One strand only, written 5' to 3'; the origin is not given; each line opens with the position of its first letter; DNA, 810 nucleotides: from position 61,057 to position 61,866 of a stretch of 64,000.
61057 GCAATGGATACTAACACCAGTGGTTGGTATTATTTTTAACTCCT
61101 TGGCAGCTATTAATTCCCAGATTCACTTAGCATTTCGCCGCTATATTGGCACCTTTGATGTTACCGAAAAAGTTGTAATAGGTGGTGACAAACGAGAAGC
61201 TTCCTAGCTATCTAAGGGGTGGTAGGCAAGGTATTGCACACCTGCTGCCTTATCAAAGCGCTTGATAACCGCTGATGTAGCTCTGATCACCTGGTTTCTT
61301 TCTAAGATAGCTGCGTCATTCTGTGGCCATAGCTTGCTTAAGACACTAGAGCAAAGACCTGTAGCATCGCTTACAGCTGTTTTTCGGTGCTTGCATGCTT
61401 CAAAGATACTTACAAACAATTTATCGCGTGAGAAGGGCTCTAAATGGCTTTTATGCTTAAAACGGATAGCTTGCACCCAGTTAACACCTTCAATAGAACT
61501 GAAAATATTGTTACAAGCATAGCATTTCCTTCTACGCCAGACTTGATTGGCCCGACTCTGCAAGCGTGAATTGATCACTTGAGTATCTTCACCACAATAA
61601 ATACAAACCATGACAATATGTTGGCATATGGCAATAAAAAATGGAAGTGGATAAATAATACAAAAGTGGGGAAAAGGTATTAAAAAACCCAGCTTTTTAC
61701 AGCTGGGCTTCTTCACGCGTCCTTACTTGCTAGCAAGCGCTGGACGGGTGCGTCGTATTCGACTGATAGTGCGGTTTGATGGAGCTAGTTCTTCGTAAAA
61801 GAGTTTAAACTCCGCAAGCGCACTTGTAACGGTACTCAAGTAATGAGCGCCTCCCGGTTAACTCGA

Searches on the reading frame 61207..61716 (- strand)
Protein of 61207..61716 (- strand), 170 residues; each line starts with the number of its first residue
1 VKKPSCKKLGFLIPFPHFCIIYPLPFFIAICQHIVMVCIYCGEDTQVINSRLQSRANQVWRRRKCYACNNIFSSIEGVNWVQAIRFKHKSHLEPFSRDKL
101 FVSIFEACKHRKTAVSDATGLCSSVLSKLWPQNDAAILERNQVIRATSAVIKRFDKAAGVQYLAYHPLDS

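Call 75: search_protein_families(library=pfam, proteins=[window:61207-61716:-], max_evalue=0.001)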
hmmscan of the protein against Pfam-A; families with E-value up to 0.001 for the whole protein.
window:61207-61716:- (170 aa): 1 family
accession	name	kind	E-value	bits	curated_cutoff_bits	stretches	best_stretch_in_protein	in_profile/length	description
PF22811.2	Zn_ribbon_NrdR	-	2.1e-12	47.2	27.2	1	36-76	1-42/42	Transcriptional repressor NrdR-like, N-terminal domain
